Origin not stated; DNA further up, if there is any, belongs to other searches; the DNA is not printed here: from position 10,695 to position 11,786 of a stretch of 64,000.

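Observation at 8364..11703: Self-contained AT-rich operon (2TM/beta-rich protein, EcoRI-family m6A methyltransferase, DUF262-HNH nuclease): candidate uncharacterised defence module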

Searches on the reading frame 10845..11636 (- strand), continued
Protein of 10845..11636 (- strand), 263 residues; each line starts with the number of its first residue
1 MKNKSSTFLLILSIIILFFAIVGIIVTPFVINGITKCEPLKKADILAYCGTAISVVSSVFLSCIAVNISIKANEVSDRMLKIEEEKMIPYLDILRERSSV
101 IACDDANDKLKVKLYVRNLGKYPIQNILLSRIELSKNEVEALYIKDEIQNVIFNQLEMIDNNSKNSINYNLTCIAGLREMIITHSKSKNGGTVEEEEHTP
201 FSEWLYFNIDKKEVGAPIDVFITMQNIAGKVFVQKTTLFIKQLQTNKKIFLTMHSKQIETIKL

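Call 64: find_homologous_proteins(query=A2, max_evalue=0.00001)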
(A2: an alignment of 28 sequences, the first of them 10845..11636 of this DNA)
Query A2 (28 sequences) (263 aa, profile of the alignment): 41 proteins with E <= 0.00001 among 6418 candidates.
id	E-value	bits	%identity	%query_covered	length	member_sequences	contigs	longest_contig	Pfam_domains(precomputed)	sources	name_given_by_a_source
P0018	1.5e-77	279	44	100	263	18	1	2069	-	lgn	-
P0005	4.1e-77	277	63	97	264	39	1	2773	-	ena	-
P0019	9.5e-77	276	42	100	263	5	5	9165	-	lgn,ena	-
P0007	1.8e-75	272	62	99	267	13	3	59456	-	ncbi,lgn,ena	-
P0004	1.9e-75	272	65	97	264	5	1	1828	-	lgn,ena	-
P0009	2.3e-74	268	60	97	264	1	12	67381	-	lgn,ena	-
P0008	2.4e-74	268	63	91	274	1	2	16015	-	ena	-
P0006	5.3e-74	267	64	90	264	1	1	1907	-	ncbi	-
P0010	1.3e-71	259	62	97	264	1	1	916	-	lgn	-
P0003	9.5e-66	240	66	90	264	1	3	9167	-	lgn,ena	-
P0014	1.5e-65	239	50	92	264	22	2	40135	-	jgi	-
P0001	3.8e-65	238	100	100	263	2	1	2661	-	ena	-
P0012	5.7e-65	237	59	94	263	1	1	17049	-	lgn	-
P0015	3.9e-64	235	50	92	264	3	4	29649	-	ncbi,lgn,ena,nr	ncbi:MAG: hypothetical protein IJN74_00905 [Clostridia bacterium]|nr:hypothetical protein [Clostridi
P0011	7.6e-64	234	67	84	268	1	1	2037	-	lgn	-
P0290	4.0e-55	205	38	95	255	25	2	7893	-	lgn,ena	-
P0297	2.0e-48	183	31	37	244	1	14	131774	-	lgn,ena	-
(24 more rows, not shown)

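Call 65: find_encoding_contigs(protein=P0019, flank=5000, max_places=4)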
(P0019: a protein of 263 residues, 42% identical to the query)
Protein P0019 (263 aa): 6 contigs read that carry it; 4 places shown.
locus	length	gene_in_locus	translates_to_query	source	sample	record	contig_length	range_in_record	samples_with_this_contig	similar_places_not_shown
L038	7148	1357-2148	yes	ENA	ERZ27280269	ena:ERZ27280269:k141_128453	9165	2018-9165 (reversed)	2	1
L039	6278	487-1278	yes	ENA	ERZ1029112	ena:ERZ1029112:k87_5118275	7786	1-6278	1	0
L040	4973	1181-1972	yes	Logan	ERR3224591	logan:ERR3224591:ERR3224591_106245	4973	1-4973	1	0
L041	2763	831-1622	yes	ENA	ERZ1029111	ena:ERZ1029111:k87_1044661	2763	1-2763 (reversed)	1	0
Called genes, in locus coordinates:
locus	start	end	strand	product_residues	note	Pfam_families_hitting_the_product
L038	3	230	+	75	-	?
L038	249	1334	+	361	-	PF07804:HipA_C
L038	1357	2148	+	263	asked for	-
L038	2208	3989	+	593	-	PF03235:GmrSD_N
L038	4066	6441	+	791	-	PF04313:HSDR_N (weak), PF13588:HSDR_N_2 (weak), PF00270:DEAD, PF04851:ResIII, PF13872:AAA_34 (weak), PF18766:SWI2_SNF2, PF08463:EcoEI_R_C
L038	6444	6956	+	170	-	-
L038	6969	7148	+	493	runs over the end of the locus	PF12161:HsdM_N, PF02384:N6_Mtase, PF07669:Eco57I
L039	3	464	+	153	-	?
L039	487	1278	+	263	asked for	-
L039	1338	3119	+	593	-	PF03235:GmrSD_N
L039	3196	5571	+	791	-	PF04313:HSDR_N (weak), PF13588:HSDR_N_2 (weak), PF00270:DEAD, PF04851:ResIII, PF13872:AAA_34 (weak), PF18766:SWI2_SNF2, PF08463:EcoEI_R_C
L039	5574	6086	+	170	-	-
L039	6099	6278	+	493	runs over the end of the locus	PF12161:HsdM_N, PF02384:N6_Mtase, PF07669:Eco57I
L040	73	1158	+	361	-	PF07804:HipA_C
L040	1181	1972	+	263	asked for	-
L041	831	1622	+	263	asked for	-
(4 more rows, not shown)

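Call 66: find_encoding_contigs(protein=P0290, flank=5000, max_places=3)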
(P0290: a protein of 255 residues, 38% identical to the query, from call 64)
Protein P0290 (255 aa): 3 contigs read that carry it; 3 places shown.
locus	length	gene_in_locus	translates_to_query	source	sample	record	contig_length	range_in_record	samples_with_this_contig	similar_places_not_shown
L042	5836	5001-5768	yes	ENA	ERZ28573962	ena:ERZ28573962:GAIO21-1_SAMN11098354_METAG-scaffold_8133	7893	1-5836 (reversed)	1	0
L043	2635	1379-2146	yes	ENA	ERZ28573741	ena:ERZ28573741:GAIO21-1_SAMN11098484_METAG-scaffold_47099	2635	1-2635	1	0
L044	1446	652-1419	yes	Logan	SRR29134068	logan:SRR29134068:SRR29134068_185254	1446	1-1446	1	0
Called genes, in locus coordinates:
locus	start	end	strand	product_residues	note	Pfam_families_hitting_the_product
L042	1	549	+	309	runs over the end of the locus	PF13177:DNA_pol3_delta2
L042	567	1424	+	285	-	PF04468:PSP1, PF28472:PSP1_3rd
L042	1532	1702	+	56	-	PF12797:Fer4_2 (faint), PF12837:Fer4_6 (faint), PF13237:Fer4_10 (weak), PF14697:Fer4_21, PF12838:Fer4_7 (weak), PF13187:Fer4_9 (weak), PF13484:Fer4_16 (faint), PF00037:Fer4 (weak)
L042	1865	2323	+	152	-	PF01668:SmpB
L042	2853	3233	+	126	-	PF14198:TnpV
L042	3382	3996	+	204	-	PF19570:DUF6088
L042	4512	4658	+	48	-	-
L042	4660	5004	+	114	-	PF14335:DUF4391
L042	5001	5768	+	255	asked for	-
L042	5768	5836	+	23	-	?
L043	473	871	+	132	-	-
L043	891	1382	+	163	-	PF14335:DUF4391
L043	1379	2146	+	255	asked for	-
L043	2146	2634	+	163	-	?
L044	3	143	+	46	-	?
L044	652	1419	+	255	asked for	-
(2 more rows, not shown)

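Call 67: find_encoding_contigs(protein=P0297, flank=5000, max_places=5)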
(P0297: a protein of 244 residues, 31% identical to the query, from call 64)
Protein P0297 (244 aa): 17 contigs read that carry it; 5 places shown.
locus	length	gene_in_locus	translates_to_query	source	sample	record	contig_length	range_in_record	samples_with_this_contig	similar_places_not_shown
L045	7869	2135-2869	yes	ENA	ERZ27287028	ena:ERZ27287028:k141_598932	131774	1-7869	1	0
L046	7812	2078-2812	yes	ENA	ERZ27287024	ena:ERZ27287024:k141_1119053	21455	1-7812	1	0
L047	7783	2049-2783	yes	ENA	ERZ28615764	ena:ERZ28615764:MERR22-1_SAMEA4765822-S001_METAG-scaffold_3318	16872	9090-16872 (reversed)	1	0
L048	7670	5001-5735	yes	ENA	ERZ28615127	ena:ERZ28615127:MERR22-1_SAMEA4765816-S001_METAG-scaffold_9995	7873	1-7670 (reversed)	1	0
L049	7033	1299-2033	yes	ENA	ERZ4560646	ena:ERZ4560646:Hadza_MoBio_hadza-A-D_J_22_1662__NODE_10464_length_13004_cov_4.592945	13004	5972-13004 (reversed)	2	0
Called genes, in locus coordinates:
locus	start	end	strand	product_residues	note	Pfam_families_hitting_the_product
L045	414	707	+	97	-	-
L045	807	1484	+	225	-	PF13151:DUF3990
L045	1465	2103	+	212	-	PF01381:HTH_3, PF13443:HTH_26 (weak)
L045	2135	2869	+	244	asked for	-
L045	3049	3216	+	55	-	-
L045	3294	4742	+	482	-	PF00239:Resolvase, PF07508:Recombinase, PF13408:Zn_ribbon_recom (weak)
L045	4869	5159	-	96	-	PF12652:CotJB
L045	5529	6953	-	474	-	PF03023:MurJ, PF01554:MatE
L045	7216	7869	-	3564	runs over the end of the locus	PF08305:NPCBM, PF02368:Big_2 (weak), PF08305:NPCBM, PF14508:GH97_N, PF10566:Glyco_hydro_97, PF14509:GH97_C, PF00657:Lipase_GDSL, PF13472:Lipase_GDSL_2, +4 more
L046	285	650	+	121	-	-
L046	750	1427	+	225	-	PF13151:DUF3990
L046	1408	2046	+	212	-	PF01381:HTH_3, PF13443:HTH_26 (weak)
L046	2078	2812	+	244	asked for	-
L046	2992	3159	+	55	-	-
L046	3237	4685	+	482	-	PF00239:Resolvase, PF07508:Recombinase, PF13408:Zn_ribbon_recom (weak)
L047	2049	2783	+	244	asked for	-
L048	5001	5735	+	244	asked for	-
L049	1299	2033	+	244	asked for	-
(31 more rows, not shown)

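Call 68: find_encoding_contigs(protein=P0012, flank=5000, max_places=3)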
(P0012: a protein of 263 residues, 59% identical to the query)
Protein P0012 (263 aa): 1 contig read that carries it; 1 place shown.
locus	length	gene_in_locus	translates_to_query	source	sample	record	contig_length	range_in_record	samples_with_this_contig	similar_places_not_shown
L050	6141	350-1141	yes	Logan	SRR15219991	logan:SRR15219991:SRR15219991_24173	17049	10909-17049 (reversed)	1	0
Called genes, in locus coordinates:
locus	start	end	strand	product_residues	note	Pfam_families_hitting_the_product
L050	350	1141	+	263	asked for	-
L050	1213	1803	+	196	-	-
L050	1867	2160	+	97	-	PF06124:DUF960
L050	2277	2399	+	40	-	-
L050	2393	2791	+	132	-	-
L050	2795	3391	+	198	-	PF07799:DUF1643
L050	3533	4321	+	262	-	-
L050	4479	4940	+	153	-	-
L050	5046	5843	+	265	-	-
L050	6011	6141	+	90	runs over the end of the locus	-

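Call 73: search_protein_families(library=padloc, proteins=[L038:2208-3989:+, L038:6444-6956:+, L038:249-1334:+, L043:891-1382:+, L050:1213-1803:+, L045:807-1484:+, L045:1465-2103:+, L037:5816-6319:+, L037:7279-9762:+, L037:3451-4578:+], max_evalue=0.001)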
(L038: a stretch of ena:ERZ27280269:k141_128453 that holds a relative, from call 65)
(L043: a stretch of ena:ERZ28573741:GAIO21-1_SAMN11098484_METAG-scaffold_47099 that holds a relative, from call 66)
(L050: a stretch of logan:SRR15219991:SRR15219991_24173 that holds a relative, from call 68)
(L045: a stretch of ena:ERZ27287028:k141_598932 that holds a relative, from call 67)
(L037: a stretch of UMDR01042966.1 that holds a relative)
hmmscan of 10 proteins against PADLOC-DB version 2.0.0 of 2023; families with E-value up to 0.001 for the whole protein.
L038:2208-3989:+ (593 aa): 14 families
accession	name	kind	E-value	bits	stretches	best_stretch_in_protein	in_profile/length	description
PDLC04151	HEC-05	-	1e-33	114.9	2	10-254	25-290/600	-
PDLC04709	PDC-M55C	-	1.7e-24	84.4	1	13-113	17-119/554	-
PDLC04150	HEC-05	-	1e-18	65.5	1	15-234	12-254/583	-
PDLC04153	HEC-05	-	4.3e-15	52.9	1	13-65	9-61/621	-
PDLC03877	NsnA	-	3.8e-11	40.9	1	8-380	48-336/385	-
PDLC04152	HEC-05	-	7.8e-09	32.6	1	17-63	12-62/566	-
PDLC02792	SspE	-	6.2e-07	26.1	0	3-52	3-51/771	SspE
PDLC04027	PD-T4-2_A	-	8.1e-07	26.4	1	15-101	42-112/363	-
PDLC04157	HEC-06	-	1.2e-06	25.5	1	9-106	7-94/558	-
PDLC04155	HEC-06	-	1.6e-06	24.9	1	18-105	14-91/562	-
PDLC02686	Orf5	-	1.3e-05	21.9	1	21-99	17-91/566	Orf5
PDLC02693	Orf5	-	4.6e-05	20.6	1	28-239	12-210/543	Orf5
PDLC02791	SspE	-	5.8e-05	19.5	1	5-99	2-103/775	SspE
PDLC02695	Orf5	-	0.00045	16.7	0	84-113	78-107/601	Orf5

L038:6444-6956:+ (170 aa): 0 families

L038:249-1334:+ (361 aa): 3 families
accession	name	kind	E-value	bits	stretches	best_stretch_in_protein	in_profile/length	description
PDLC04340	PDC-M03A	-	2.3e-10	38.5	1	172-287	46-169/280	-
PDLC04339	PDC-M03A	-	3.2e-06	24.7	1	229-285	119-174/293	-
PDLC04342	PDC-M03A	-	0.00061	17.4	0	250-289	156-194/299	-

L043:891-1382:+ (163 aa): 0 families

L050:1213-1803:+ (196 aa): 0 families

L045:807-1484:+ (225 aa): 8 families
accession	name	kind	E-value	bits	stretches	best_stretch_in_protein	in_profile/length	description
PDLC04641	PDC-M42A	-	2.5e-46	156.1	1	1-199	1-200/215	-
PDLC04640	PDC-M42A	-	1.1e-34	118.1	1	3-199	67-263/280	-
PDLC04438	PDC-M13B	-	7.7e-26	88.9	1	5-173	2-156/158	-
PDLC04411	PDC-M10A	-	4.2e-23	79.7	2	1-87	1-85/156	-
PDLC04412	PDC-M10A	-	3e-19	67.3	2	5-87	2-82/152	-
PDLC04436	PDC-M13A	-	3.7e-18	63.8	1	5-172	2-156/159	-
PDLC04413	PDC-M10A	-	1.9e-11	41.8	1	5-175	2-150/157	-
PDLC04437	PDC-M13A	-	0.00041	18.6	0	27-91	13-82/117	-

L045:1465-2103:+ (212 aa): 3 families
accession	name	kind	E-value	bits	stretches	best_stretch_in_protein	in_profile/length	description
PDLC04642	PDC-M42B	-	7e-08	30.8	1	2-133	1-129/138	-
PDLC03949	RmrA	-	9.5e-05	19.4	1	148-206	3-58/363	-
PDLC02926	HTH_VI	-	0.00046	18.4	1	151-203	5-54/92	-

L037:5816-6319:+ (167 aa): 0 families

L037:7279-9762:+ (827 aa): 1 family
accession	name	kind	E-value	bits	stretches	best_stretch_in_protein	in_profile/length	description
PDLC04140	mad8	-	2.1e-07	28.8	1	479-788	32-282/314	mads_8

L037:3451-4578:+ (375 aa): 1 family
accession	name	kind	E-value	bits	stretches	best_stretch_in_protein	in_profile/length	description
PDLC03943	RmrA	-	0.00058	17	0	4-33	26-55/370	-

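Call 85: find_encoding_contigs(protein=P0008, flank=5000, max_places=3)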
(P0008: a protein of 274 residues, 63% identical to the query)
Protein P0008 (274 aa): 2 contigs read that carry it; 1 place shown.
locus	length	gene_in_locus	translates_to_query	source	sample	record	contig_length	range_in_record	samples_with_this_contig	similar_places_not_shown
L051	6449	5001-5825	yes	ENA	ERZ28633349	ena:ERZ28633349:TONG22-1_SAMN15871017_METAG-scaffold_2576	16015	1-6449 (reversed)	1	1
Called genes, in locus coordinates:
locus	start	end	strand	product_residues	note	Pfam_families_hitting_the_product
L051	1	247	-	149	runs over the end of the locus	PF09148:DUF1934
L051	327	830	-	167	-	PF02142:MGS (weak)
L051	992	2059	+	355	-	PF00365:PFK, PF01513:NAD_kinase (weak)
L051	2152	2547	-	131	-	-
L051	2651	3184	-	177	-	PF12671:Amidase_6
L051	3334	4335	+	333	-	PF02540:NAD_synthase (weak), PF00733:Asn_synthase (faint), PF01171:ATP_bind_3 (weak), PF00958:GMP_synt_C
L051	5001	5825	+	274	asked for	-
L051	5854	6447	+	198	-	?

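Call 96: fold_search(model_id=the predicted structure, library=viral)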
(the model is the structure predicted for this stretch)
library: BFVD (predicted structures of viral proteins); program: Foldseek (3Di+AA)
matches with E <= 10: 534; with E <= 0.001: 4
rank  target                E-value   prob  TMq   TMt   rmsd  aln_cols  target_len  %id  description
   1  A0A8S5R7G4            1.7e-04  1.00  0.49  0.50   6.6       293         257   16  Uncharacterized protein [virus sp. ctah610]
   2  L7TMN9                3.8e-04  1.00  0.34  0.31  15.8       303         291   12  Transmembrane protein [Rhizobium phage RHEph01]
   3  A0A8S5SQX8            4.0e-04  1.00  0.29  0.34  14.7       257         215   11  Uncharacterized protein [Podoviridae sp. ctXBg1]
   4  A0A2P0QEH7            6.9e-04  1.00  0.37  0.32  18.4       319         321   11  Uncharacterized protein [Haloarcula hispanica pleomorphic virus 4]
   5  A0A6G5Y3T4            1.2e-03  1.00  0.38  0.40  16.0       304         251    9  (no name in the UniProt tables at hand)
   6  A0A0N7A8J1            1.0e-02  0.38  0.16  0.04  25.6       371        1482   10  (no name in the UniProt tables at hand)
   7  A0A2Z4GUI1            2.4e-02  0.94  0.29  0.40  14.5       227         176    9  (no name in the UniProt tables at hand)
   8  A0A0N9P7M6            2.6e-02  0.18  0.14  0.05  27.5       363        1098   14  (no name in the UniProt tables at hand)
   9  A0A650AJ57            4.7e-02  0.75  0.19  0.13  15.0       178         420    7  (no name in the UniProt tables at hand)
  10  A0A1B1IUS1            4.7e-02  0.38  0.21  0.14  17.7       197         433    9  (no name in the UniProt tables at hand)
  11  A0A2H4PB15            6.1e-02  0.14  0.14  0.16  23.2       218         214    7  (no name in the UniProt tables at hand)
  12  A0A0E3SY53            6.4e-02  0.41  0.20  0.09  15.4       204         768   13  B20 [Rat cytomegalovirus (isolate England)]
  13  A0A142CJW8            7.2e-02  0.15  0.12  0.18  20.4       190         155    6  (no name in the UniProt tables at hand)
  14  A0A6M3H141            9.4e-02  0.16  0.14  0.04  28.6       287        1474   12  (no name in the UniProt tables at hand)
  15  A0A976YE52            1.0e-01  0.85  0.28  0.41  11.6       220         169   13  (no name in the UniProt tables at hand)
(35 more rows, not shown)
